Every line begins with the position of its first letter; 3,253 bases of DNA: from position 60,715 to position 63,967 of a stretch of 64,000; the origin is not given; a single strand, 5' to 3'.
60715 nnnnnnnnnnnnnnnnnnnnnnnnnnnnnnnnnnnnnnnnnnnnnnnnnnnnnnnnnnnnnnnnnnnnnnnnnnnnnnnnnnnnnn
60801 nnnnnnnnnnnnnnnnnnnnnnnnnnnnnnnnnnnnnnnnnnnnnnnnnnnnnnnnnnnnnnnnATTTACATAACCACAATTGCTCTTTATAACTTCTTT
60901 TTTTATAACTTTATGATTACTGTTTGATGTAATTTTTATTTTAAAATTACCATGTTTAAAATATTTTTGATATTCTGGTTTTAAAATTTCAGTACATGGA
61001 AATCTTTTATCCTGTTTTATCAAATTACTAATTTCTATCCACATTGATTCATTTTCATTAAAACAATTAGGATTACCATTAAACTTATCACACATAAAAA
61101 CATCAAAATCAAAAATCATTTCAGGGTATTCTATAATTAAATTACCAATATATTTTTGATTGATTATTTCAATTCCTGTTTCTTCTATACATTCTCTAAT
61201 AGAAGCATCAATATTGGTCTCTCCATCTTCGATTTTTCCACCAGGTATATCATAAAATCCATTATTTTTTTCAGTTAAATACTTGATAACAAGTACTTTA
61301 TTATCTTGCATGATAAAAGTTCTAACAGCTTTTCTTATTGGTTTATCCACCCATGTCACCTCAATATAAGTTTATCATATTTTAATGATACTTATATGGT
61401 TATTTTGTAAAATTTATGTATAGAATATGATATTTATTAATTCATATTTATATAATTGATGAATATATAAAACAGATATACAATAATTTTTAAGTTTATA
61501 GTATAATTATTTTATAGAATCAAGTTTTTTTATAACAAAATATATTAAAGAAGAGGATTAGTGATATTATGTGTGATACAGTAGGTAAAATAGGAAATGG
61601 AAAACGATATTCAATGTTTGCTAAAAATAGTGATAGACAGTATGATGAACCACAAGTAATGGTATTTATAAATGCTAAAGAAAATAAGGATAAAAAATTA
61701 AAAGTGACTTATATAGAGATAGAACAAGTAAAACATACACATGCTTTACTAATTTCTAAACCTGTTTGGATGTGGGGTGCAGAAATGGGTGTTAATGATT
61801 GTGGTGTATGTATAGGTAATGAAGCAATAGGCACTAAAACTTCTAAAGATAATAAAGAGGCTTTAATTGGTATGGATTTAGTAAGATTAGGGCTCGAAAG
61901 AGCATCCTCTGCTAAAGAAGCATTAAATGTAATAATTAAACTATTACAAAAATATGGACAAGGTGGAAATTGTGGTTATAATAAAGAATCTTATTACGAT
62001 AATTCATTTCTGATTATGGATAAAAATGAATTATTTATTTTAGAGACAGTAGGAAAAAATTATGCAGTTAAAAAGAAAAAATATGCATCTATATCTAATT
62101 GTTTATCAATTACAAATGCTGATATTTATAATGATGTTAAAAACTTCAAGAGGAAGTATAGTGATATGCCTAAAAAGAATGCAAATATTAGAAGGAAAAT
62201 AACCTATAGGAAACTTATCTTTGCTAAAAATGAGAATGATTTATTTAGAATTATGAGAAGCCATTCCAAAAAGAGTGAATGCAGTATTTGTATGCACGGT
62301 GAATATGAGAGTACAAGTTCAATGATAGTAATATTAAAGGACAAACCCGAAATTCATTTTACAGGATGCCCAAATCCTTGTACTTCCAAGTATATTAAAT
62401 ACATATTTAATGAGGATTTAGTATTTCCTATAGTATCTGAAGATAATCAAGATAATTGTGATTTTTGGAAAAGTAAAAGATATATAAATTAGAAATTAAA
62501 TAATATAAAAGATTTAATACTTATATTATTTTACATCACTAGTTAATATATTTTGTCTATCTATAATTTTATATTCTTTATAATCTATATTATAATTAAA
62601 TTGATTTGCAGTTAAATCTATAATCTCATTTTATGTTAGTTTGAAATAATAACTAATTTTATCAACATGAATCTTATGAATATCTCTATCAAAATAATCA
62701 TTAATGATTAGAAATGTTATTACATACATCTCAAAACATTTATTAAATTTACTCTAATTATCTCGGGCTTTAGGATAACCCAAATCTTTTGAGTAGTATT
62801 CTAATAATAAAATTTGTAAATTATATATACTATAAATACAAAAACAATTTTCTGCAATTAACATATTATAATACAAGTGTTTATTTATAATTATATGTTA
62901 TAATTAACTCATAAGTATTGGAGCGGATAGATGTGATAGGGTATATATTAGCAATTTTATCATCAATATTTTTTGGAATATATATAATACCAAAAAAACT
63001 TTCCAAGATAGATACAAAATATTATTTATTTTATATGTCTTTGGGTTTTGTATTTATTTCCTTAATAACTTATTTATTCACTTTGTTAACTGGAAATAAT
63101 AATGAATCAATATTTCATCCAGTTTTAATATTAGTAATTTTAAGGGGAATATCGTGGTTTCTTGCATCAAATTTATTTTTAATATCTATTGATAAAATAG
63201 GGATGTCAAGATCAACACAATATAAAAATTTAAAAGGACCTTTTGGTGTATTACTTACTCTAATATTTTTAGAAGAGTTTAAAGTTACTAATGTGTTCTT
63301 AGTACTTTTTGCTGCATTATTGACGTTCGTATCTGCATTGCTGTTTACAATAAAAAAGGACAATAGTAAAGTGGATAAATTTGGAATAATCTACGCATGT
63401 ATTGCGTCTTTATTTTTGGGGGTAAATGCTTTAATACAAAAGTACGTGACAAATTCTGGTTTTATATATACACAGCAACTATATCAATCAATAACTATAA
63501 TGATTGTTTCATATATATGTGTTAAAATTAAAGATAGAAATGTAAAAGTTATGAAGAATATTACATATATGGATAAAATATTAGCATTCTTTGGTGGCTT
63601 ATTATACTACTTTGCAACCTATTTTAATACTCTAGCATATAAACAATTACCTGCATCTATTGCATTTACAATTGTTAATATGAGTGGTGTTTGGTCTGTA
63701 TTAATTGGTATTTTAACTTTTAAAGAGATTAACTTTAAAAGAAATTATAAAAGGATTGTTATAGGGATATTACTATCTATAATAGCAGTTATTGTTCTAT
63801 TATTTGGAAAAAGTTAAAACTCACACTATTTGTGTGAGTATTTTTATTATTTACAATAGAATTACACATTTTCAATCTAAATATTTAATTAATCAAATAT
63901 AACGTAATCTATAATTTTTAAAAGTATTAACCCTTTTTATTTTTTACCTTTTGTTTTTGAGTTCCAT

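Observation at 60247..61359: NUDIX hydrolase - class I SAM methyltransferase fusion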

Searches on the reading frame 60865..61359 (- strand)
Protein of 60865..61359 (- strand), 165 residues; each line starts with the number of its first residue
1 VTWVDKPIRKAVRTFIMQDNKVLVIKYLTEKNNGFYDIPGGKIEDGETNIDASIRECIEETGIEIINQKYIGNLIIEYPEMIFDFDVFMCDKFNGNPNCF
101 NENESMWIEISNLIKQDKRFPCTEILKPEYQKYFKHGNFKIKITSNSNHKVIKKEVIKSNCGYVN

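Call 13: find_homologous_proteins(query=window:60865-61359:-)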
Query window:60865-61359:- (165 aa): 488 proteins with E <= 0.001 among 503 candidates; the best 120 are listed.
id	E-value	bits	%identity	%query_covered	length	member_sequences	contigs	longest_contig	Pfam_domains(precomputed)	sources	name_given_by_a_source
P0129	3.2e-76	273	74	98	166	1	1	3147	PF00293.35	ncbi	-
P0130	2.9e-75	269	74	96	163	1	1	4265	PF00293.35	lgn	-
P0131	5.4e-75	269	74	98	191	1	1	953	PF00293.35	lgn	-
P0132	2.7e-71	257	73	93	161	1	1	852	PF00293.35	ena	-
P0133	4.2e-69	249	68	96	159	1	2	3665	PF00293.35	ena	-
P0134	7.2e-67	242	69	93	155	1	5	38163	PF00293.35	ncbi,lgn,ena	-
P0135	5.7e-66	239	66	94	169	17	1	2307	PF00293.35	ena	-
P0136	2.0e-65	237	70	90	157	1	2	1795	PF00293.35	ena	-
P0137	6.6e-60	219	69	85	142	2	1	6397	PF00293.35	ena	-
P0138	8.1e-57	209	63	91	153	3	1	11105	PF00293.35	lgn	-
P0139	7.6e-56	206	60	92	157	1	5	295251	PF00293.35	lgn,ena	-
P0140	8.8e-52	193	76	70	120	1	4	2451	PF00293.35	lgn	-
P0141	1.9e-49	185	58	93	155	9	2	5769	PF00293.35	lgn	-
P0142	4.4e-49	184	56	93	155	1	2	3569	PF00293.35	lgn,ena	-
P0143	5.5e-49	184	77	62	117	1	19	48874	PF00293.35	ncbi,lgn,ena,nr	ncbi:MAG: NUDIX hydrolase [Bacilli bacterium]|nr:NUDIX hydrolase [Bacilli bacterium]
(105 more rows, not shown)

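Call 14: find_encoding_contigs(protein=P0134, flank=5000, max_places=3)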
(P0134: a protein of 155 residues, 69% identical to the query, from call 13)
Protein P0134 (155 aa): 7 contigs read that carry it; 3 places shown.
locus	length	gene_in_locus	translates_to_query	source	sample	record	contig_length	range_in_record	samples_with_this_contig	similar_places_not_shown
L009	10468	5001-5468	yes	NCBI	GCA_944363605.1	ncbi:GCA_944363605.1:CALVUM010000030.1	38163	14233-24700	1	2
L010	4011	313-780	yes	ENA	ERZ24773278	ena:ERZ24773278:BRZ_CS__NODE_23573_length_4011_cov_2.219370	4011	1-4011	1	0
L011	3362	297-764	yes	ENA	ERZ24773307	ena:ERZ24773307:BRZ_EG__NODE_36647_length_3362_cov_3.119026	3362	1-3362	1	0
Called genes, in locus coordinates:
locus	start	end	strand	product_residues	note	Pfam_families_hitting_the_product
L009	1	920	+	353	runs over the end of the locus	PF19328:DAP_DH_C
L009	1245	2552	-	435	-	PF13384:HTH_23, PF13518:HTH_28, PF13551:HTH_29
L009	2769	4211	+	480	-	PF07523:Big_3 (faint), PF16403:Bact_surface_Ig-like, PF01522:Polysacc_deac_1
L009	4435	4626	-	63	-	-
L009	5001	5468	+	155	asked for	PF00293:NUDIX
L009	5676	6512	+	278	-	PF02661:Fic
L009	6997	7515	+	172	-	-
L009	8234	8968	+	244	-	PF01881:Cas_Cas6_C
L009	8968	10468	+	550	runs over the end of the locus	PF09706:Cas_CXXC_CXXC (weak)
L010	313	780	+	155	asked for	PF00293:NUDIX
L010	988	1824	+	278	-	PF02661:Fic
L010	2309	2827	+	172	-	-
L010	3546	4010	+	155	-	?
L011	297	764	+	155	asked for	PF00293:NUDIX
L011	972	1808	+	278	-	PF02661:Fic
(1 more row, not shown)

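Call 15: find_encoding_contigs(protein=P0129, flank=5000, max_places=2)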
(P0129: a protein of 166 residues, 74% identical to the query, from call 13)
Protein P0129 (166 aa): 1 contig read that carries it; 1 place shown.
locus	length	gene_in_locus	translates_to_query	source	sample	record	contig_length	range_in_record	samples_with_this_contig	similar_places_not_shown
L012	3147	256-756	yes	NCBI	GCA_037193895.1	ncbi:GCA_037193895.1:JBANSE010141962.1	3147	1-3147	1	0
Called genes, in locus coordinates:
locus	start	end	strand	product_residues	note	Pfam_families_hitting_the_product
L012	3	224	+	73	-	?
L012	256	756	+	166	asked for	PF00293:NUDIX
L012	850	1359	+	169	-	PF03848:TehB (weak), PF08241:Methyltransf_11, PF08242:Methyltransf_12, PF13489:Methyltransf_23 (weak), PF13649:Methyltransf_25, PF13847:Methyltransf_31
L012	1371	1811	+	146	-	-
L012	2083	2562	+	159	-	PF00293:NUDIX, PF22327:Nudt16-like (weak)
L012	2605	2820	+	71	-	-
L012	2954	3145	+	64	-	?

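Call 47: search_protein_families(library=ncbifam, proteins=[L012:1371-1811:+], max_evalue=0.001)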
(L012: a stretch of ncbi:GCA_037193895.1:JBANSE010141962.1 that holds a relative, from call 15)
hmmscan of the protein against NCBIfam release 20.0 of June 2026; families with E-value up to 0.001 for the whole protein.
L012:1371-1811:+ (146 aa): 1 family
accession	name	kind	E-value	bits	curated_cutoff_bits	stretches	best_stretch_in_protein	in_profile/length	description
TIGR02258.1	2_5_ligase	equivalog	7.1e-05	22.8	65.7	1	47-134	36-128/180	RNA 2',3'-cyclic phosphodiesterase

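Call 85: search_solved_structures(query=window:60865-61359:-, max_evalue=0.001, show_alignments=4)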
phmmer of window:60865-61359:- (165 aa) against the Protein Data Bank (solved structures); distinct sequences matched with E-value up to 0.001: 54.
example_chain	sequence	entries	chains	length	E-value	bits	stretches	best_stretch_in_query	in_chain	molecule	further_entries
4v14_A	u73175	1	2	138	3.5e-12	49.5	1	32-121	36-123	MUTATOR MUTT PROTEIN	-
5gho_A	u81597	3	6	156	3.7e-08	36.4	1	15-141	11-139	7,8-dihydro-8-oxoguanine triphosphatase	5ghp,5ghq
5ghm_A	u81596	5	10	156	4.4e-08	36.2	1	15-141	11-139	7,8-dihydro-8-oxoguanine triphosphatase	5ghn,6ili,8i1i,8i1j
5otn_A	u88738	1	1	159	5.1e-08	35.9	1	31-113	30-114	Nudix (Nucleoside diphosphate linked moiety X)-type motif 1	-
9xri_A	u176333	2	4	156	5.2e-08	35.9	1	15-141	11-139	Oxidized purine nucleoside triphosphate hydrolase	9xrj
5ghi_A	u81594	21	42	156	5.3e-08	35.9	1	15-141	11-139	7,8-dihydro-8-oxoguanine triphosphatase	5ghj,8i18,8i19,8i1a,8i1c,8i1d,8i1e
5ws7_A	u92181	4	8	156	5.3e-08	35.9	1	15-141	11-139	7,8-dihydro-8-oxoguanine triphosphatase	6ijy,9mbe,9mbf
6jvo_A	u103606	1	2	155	6e-08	35.7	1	16-141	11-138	7,8-dihydro-8-oxoguanine triphosphatase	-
1iry_A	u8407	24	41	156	6.1e-08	35.7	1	16-141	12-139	hMTH1 | 7,8-dihydro-8-oxoguanine triphosphatase | Oxidized purine nucleoside triphosphate hydrolase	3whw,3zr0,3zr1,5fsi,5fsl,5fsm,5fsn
4c9w_A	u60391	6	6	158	6.3e-08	35.7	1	16-141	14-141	7,8-DIHYDRO-8-OXOGUANINE TRIPHOSPHATASE | Isoform p26 of Oxidized purine nucleoside triphosphate hydrolase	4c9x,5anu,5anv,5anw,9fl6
7n03_A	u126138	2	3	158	6.3e-08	35.7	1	16-141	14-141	7,8-dihydro-8-oxoguanine triphosphatase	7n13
4n1u_A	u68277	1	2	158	6.4e-08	35.6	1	16-141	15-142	7,8-dihydro-8-oxoguanine triphosphatase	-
4n1t_A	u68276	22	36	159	6.4e-08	35.6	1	16-141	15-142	7,8-dihydro-8-oxoguanine triphosphatase | Oxidized purine nucleoside triphosphate hydrolase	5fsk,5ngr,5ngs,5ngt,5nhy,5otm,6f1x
6glf_A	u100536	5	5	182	6.5e-08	35.6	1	15-141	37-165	7,8-dihydro-8-oxoguanine triphosphatase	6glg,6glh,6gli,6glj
6aa3_A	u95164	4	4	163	6.8e-08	35.5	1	16-141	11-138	7,8-dihydro-8-oxoguanine triphosphatase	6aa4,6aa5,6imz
4jzu_A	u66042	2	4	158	1.7e-06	31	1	28-120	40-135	RNA PYROPHOSPHOHYDROLASE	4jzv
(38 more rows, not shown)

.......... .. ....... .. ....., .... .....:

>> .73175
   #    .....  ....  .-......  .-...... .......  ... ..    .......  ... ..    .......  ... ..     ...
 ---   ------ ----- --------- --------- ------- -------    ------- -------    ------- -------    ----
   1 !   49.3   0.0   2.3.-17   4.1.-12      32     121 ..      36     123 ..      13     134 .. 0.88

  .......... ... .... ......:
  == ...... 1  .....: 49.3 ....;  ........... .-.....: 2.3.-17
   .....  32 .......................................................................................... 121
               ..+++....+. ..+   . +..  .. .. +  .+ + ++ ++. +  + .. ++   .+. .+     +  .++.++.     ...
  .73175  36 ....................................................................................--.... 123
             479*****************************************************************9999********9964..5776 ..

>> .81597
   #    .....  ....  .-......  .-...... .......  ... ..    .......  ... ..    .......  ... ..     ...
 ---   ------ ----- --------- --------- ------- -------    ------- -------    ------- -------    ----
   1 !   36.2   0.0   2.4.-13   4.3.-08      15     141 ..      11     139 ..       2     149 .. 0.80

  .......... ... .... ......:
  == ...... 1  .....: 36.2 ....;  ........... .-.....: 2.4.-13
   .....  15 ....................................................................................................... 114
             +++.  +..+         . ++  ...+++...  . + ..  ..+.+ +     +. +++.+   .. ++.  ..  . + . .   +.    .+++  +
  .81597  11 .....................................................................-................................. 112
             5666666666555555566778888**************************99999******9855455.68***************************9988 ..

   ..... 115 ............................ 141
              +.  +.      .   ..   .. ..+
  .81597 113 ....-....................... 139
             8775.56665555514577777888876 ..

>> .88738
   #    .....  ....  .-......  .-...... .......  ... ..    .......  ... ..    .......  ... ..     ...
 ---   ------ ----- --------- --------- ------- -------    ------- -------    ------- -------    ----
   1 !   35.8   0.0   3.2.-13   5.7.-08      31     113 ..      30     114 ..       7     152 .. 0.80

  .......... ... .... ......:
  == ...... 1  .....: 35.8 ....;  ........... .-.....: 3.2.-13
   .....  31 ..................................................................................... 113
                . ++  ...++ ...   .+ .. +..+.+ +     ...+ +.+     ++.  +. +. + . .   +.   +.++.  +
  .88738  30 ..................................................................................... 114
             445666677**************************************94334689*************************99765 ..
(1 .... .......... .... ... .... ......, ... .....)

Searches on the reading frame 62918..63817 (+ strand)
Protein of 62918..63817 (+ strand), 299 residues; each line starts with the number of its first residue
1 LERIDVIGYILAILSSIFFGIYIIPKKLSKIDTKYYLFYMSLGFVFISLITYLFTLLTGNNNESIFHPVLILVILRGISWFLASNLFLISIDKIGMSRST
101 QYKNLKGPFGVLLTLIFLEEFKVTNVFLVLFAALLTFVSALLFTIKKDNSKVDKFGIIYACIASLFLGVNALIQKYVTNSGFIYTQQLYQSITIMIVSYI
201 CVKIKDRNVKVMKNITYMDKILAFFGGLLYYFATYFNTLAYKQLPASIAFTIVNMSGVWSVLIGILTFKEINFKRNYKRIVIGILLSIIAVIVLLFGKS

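Call 21: search_protein_families(library=pfam, proteins=[window:62918-63817:+], max_evalue=0.001)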
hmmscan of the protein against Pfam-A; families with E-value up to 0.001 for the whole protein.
window:62918-63817:+ (299 aa): 3 families
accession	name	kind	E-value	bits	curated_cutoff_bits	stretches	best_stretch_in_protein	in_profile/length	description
PF06800.18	Sugar_transport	-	5.2e-13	49.5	26.3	1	11-294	2-277/280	Sugar transport protein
PF00892.27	EamA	-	2e-10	41.5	28.2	1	155-295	2-134/135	EamA-like transporter family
PF07857.17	TMEM144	-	1.1e-08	34.9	26.2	1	183-295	222-329/332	Transmembrane family, TMEM144 of transporters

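Call 79: search_protein_families(library=padloc, proteins=[window:62918-63817:+], max_evalue=0.001)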
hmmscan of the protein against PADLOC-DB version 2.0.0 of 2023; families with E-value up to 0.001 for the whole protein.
window:62918-63817:+ (299 aa): 0 families
